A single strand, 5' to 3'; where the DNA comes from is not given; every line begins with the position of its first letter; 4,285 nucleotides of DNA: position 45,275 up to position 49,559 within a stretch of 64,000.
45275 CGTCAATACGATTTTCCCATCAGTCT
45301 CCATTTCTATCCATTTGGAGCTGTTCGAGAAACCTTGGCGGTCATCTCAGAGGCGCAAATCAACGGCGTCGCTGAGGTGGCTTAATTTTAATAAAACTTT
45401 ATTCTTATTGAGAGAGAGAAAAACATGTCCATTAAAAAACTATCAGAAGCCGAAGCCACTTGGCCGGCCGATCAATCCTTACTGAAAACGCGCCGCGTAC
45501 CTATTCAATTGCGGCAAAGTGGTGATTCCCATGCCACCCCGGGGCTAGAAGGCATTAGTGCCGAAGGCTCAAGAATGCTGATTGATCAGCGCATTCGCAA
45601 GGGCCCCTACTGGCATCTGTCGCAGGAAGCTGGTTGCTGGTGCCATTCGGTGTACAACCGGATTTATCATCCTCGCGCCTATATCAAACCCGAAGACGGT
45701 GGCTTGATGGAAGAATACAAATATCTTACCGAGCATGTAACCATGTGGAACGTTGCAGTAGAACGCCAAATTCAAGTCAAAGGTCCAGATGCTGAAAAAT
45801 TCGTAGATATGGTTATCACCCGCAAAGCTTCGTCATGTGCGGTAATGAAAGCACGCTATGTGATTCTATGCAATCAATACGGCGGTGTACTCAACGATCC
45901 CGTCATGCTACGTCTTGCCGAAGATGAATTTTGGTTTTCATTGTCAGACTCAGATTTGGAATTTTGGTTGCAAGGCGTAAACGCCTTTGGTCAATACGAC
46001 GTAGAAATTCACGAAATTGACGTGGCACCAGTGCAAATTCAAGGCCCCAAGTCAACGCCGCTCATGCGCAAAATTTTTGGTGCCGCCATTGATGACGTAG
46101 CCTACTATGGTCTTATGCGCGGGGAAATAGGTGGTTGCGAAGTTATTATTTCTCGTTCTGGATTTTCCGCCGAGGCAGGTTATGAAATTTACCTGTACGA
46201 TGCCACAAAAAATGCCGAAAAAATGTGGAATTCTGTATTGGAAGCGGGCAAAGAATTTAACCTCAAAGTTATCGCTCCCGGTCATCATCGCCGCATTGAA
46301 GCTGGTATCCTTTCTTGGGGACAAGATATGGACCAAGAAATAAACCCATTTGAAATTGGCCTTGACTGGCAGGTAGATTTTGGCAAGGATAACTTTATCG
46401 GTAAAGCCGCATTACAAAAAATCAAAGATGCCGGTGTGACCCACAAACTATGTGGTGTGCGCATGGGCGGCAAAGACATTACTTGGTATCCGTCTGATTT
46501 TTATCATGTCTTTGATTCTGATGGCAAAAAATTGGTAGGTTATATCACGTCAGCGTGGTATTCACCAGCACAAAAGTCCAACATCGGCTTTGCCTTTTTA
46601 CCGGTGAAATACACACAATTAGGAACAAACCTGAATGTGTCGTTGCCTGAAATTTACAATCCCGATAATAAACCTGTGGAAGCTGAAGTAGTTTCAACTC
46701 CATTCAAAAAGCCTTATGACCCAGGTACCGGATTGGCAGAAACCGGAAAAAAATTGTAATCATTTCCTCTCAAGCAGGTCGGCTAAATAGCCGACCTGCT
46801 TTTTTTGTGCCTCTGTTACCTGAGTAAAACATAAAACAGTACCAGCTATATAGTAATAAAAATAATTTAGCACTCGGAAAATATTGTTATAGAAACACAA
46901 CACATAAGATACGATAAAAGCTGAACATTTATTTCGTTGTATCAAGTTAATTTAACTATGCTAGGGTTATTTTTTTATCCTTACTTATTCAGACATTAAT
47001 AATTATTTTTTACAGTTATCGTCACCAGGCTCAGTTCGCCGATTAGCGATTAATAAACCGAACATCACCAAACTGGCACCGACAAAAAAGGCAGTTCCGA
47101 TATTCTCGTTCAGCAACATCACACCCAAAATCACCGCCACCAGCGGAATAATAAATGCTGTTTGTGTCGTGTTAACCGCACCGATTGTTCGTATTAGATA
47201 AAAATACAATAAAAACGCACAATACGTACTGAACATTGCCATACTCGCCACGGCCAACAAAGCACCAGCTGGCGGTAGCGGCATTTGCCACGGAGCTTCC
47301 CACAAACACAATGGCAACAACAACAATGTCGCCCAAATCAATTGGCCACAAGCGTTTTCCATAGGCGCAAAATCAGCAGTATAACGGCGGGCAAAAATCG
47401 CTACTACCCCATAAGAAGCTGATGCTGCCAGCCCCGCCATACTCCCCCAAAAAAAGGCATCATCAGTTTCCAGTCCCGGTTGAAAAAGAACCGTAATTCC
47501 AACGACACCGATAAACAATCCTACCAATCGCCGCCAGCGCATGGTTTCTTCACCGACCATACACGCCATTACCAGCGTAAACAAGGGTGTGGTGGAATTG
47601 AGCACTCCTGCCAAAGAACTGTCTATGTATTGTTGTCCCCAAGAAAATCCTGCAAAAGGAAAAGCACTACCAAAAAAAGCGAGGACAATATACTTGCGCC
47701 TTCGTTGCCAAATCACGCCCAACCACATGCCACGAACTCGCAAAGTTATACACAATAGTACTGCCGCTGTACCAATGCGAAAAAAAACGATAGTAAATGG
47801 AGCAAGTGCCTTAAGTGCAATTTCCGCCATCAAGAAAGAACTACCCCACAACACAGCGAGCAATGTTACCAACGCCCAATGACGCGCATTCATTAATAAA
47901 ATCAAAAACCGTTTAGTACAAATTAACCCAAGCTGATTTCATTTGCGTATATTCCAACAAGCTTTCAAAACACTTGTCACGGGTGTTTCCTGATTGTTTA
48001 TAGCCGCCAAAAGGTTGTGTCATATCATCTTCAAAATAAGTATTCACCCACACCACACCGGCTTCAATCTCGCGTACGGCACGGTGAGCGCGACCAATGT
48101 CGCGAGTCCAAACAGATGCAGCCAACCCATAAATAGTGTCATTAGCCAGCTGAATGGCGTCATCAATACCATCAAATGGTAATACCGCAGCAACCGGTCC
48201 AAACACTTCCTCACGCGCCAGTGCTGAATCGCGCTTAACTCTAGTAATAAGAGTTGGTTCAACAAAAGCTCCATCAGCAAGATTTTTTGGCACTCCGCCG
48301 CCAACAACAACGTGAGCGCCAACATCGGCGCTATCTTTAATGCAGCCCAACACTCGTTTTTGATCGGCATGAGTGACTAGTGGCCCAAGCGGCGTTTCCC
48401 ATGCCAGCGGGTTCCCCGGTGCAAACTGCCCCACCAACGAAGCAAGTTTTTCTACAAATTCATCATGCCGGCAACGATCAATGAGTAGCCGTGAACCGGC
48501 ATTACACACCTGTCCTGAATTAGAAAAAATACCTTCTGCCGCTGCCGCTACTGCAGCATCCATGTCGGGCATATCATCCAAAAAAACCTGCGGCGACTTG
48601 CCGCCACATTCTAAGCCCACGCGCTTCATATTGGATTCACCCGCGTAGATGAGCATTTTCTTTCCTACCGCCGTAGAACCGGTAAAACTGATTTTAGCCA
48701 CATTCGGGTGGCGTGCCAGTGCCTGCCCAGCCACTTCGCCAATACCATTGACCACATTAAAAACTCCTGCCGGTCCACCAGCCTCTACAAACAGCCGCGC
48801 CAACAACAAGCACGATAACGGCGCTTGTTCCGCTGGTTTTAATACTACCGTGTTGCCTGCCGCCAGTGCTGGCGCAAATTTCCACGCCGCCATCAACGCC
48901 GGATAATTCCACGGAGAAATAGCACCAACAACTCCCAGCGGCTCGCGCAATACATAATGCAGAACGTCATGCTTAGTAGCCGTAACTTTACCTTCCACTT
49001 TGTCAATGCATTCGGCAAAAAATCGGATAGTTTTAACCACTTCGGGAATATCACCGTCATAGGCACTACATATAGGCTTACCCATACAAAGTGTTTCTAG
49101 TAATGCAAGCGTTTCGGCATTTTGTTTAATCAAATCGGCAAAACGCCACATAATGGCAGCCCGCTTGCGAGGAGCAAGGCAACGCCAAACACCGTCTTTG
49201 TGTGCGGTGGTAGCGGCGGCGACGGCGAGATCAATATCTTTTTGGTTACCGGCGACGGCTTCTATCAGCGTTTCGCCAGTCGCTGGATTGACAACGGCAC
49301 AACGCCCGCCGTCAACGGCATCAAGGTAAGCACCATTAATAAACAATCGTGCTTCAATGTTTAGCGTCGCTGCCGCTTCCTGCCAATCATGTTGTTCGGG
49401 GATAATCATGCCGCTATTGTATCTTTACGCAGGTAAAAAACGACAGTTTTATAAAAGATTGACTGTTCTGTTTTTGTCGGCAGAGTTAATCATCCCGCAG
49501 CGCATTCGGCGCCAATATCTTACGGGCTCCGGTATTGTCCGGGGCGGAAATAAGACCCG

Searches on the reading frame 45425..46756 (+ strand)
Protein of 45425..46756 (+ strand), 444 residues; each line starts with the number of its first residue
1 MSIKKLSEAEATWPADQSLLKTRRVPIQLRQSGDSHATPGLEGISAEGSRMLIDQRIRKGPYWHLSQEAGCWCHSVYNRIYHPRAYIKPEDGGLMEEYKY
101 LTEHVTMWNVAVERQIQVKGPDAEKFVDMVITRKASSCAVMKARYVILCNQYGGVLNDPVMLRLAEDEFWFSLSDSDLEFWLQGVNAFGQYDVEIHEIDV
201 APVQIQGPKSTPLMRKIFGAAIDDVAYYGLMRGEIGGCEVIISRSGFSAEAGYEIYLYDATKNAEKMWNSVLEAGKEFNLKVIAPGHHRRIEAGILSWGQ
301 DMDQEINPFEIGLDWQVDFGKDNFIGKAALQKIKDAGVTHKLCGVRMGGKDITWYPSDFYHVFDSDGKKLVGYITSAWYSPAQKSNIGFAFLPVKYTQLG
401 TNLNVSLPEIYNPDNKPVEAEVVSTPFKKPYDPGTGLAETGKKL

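Call 3: search_protein_families(library=pfam, proteins=[window:45425-46756:+], max_evalue=0.01)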
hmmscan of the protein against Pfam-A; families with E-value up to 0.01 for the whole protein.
window:45425-46756:+ (444 aa): 2 families
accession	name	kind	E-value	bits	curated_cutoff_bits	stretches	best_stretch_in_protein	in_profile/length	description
PF01571.26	GCV_T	-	1.6e-40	139.4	25.6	1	83-315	21-254/255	Aminomethyltransferase folate-binding domain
PF08669.17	GCV_T_C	-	3.3e-10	40.2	25.9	1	341-427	2-78/80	Glycine cleavage T-protein C-terminal barrel domain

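Call 4: search_protein_families(library=ncbifam, proteins=[window:45425-46756:+], max_evalue=0.01)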
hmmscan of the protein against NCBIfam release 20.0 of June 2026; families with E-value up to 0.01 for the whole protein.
window:45425-46756:+ (444 aa): 8 families
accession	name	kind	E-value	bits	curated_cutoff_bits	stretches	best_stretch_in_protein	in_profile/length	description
NF009133.0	PRK12486.1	equivalog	1.8e-88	296.9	410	1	53-410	8-357/369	dimethylsulfoniopropionate demethylase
NF001567.0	PRK00389.1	subfamily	3.8e-53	180.7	300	1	93-429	33-354/359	glycine cleavage system aminomethyltransferase GcvT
NF053776.1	TmaoDeMthMsil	equivalog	4.5e-53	180.9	1100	1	77-430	404-756/763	trimethylamine N-oxide demethylase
TIGR00528.1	gcvT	equivalog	1.6e-45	155.6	235.85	1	93-427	31-359/362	glycine cleavage system aminomethyltransferase GcvT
TIGR01372.1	soxA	subfamily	8e-40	136.5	1164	1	63-427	615-986/996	sarcosine oxidase subunit alpha family protein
NF010093.0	PRK13579.1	equivalog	2.7e-34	118.6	459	1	92-428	39-364/371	glycine cleavage system aminomethyltransferase GcvT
NF047885.1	VanMgalDeMLigM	equivalog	4.1e-19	68.9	580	1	115-283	57-236/461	vanillate/3-O-methylgallate O-demethylase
NF047633.1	SyrngDmethDesA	equivalog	1.4e-17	63.4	800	1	115-283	58-235/453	syringate O-demethylase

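Call 40: search_solved_structures(query=window:45425-46756:+, max_evalue=1e-10, show_alignments=1)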
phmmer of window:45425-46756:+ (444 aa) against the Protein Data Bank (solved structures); distinct sequences matched with E-value up to 1e-10: 20.
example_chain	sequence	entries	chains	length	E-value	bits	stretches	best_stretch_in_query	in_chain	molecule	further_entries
3tfh_A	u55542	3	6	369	1.1e-66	228.7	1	54-400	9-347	GcvT-like Aminomethyltransferase protein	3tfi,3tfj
1woo_A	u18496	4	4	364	3.3e-47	164.4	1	94-428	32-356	Aminomethyltransferase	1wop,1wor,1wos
1yx2_A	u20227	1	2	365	1.6e-36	129.2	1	96-429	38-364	Aminomethyltransferase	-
1v5v_A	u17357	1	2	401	2.5e-31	112.1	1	94-407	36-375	aminomethyltransferase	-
9q59_A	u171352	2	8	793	3.7e-30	108.2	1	95-407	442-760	trimethylamine N-oxide demethylase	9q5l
9q5a_A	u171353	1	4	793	3.7e-30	108.2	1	95-407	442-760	Trimethylamine N-oxide Demethylase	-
1pj5_A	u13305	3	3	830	3.8e-24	88.4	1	104-395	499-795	N,N-dimethylglycine oxidase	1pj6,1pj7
2gag_A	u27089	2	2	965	4e-23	85.1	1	55-394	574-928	heterotetrameric sarcosine oxidase alpha-subunit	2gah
3gsi_A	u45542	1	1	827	4.8e-23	84.8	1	104-395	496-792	N,N-dimethylglycine oxidase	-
1vrq_A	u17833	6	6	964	9.6e-23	83.8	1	56-392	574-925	Sarcosine oxidase alpha subunit | Subunit alpha of sarcosine oxidase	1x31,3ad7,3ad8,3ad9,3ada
3a8i_A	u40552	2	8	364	4.2e-21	78.4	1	92-394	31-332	Aminomethyltransferase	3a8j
1vlo_A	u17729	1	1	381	4.7e-21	78.2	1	92-394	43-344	Aminomethyltransferase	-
5l46_A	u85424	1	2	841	8.3e-21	77.4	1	96-407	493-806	Dimethylglycine dehydrogenase, mitochondrial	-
3a8k_A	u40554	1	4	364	2.1e-20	76.1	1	92-394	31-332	Aminomethyltransferase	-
4p9s_A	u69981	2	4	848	8e-20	74.2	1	96-408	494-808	Dimethylglycine dehydrogenase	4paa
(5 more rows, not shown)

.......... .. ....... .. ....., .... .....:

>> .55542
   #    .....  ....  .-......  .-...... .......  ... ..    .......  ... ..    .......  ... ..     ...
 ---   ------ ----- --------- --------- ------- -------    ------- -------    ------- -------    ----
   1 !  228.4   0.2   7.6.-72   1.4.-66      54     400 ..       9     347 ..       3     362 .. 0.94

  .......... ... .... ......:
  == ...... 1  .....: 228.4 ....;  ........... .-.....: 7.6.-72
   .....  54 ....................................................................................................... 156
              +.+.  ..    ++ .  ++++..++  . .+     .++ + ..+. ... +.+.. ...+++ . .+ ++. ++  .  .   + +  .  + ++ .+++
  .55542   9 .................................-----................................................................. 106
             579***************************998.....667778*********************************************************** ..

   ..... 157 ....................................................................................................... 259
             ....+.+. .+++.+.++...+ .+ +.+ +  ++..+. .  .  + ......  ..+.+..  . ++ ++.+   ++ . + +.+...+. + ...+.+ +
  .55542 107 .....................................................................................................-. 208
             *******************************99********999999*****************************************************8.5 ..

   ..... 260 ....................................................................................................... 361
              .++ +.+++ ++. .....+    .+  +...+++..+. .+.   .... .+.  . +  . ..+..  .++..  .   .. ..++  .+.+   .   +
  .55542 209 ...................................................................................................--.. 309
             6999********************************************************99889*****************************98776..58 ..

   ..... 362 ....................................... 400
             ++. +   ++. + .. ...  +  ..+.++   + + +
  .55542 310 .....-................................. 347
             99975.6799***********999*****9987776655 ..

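Call 72: find_homologous_proteins(query=window:45425-46756:+, max_evalue=1e-40)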
Query window:45425-46756:+ (444 aa): 6409 proteins with E <= 1e-40 among 8000 candidates; the best 120 are listed.
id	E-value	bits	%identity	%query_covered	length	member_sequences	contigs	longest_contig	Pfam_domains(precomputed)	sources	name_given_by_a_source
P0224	0.0e+0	1041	100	100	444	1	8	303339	PF01571.27,PF08669.18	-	-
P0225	1.8e-266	902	86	100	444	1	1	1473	PF01571.27,PF08669.18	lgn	-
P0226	1.2e-265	899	86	100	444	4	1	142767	PF01571.27,PF08669.18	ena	-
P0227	4.2e-264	894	85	100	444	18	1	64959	PF01571.27,PF08669.18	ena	-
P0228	5.3e-261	884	84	100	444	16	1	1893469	PF01571.27,PF08669.18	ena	-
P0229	2.0e-260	882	86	100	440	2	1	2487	PF01571.27,PF08669.18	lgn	-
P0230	3.0e-260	882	85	100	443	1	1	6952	PF01571.27,PF08669.18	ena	-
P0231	5.3e-260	881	85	100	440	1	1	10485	PF01571.27,PF08669.18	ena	-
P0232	1.5e-259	879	84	100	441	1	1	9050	PF01571.27,PF08669.18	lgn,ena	-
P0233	3.2e-257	872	82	100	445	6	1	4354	PF01571.27,PF08669.18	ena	-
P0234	1.5e-256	869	84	100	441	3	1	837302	PF01571.27,PF08669.18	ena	-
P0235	2.1e-256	869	84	100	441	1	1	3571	PF01571.27,PF08669.18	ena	-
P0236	6.9e-255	864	83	100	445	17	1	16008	PF01571.27,PF08669.18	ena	-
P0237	7.6e-254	861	84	100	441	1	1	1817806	PF01571.27,PF08669.18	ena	-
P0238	1.2e-253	860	82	100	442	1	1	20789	PF01571.27,PF08669.18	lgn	-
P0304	1.0e-208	712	73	97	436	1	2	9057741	PF01571.27,PF08669.18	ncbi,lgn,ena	-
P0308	4.4e-207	706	70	99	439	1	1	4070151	PF01571.27,PF08669.18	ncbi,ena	-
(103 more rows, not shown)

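Call 73: find_encoding_contigs(protein=P0304, flank=9000, max_places=2)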
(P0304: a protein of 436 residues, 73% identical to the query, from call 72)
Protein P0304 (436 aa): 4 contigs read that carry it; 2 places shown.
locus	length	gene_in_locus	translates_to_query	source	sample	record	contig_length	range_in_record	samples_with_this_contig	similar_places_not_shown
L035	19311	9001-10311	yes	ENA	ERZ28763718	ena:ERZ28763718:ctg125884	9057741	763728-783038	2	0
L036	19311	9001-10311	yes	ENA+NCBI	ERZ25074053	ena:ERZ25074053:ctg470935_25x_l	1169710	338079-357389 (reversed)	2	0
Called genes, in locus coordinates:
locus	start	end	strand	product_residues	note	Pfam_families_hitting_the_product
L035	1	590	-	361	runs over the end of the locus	PF00589:Phage_integrase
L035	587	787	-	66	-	-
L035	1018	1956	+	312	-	PF13384:HTH_23 (weak), PF12762:DDE_Tnp_IS1595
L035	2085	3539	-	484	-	PF00665:rve, PF22483:Mu-transpos_C_2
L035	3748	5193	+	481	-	PF00665:rve (weak), PF22483:Mu-transpos_C_2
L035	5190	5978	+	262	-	PF01695:IstB_IS21, PF00308:Bac_DnaA, PF01695:IstB_IS21 (weak)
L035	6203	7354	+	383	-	PF01425:Amidase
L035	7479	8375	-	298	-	PF01522:Polysacc_deac_1 (weak)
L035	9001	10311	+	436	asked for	PF01571:GCV_T, PF08669:GCV_T_C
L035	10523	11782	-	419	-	PF05598:DUF772, PF01609:DDE_Tnp_1 (weak)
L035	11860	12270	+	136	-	-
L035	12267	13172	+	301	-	PF13276:HTH_21, PF00665:rve, PF13683:rve_3, PF13333:rve_2 (weak)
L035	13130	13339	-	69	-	-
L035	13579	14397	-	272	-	PF02574:S-methyl_trans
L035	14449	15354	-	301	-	PF13276:HTH_21, PF00665:rve, PF13683:rve_3, PF13333:rve_2 (weak)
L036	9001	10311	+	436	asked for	PF01571:GCV_T, PF08669:GCV_T_C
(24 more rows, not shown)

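Call 74: find_encoding_contigs(protein=P0308, flank=9000, max_places=2)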
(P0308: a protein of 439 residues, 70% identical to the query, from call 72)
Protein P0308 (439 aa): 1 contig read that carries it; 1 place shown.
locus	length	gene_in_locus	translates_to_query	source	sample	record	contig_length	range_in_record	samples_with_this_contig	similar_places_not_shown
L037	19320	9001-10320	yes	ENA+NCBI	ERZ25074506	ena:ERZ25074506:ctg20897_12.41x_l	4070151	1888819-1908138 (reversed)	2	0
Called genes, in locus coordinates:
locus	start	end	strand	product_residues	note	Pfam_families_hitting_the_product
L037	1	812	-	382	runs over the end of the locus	-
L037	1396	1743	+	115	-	PF11972:HTH_13 (weak)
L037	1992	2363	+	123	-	-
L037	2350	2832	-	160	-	-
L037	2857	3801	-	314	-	PF00294:PfkB, PF08543:Phos_pyr_kin (faint)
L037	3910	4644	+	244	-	PF09929:DUF2161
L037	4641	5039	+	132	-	PF04828:GFA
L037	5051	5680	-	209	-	PF03848:TehB, PF05724:TPMT, PF13489:Methyltransf_23, PF05175:MTS, PF08241:Methyltransf_11, PF08242:Methyltransf_12, PF13649:Methyltransf_25, PF13847:Methyltransf_31, +1 more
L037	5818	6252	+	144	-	PF02082:Rrf2, PF13545:HTH_Crp_2 (weak)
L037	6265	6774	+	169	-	PF00857:Isochorismatase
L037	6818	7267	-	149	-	PF07681:DoxX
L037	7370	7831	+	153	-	PF12802:MarR_2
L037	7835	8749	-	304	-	PF01118:Semialdhyde_dh (weak), PF22698:Semialdhyde_dhC_1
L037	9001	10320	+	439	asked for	PF01571:GCV_T, PF08669:GCV_T_C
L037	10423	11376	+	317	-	PF05721:PhyH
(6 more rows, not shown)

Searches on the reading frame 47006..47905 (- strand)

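Call 3: search_protein_families(library=pfam, proteins=[window:47006-47905:-], max_evalue=0.01)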
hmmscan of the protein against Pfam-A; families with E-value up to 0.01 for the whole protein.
window:47006-47905:- (300 aa): 2 families
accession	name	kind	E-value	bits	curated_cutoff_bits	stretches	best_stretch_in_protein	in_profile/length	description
PF00892.27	EamA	-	4.9e-40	137.4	28.2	2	12-141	6-134/135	EamA-like transporter family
PF10639.15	TMEM234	-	0.00049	20.6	30.1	1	97-140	68-112/113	Putative transmembrane family 234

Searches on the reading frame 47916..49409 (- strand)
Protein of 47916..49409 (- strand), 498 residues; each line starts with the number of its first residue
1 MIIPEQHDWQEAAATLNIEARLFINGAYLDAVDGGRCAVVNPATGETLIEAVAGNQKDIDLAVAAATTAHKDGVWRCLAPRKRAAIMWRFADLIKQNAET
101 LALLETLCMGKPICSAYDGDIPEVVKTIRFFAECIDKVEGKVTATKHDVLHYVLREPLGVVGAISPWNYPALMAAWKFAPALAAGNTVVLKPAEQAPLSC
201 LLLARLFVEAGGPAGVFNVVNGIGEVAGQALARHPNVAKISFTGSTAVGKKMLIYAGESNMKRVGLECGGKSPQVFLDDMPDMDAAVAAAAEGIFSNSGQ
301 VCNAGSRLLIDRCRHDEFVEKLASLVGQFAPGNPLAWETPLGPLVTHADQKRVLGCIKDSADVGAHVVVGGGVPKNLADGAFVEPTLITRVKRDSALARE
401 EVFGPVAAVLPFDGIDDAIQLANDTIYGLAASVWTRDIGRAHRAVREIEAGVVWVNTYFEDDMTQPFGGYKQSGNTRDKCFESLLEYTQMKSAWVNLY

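Call 3: search_protein_families(library=pfam, proteins=[window:47916-49409:-], max_evalue=0.01)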
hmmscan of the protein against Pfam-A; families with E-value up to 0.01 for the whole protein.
window:47916-49409:- (498 aa): 1 family
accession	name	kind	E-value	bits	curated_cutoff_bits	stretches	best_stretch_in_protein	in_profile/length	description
PF00171.27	Aldedh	-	1e-160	535.8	23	1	35-492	7-460/461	Aldehyde dehydrogenase family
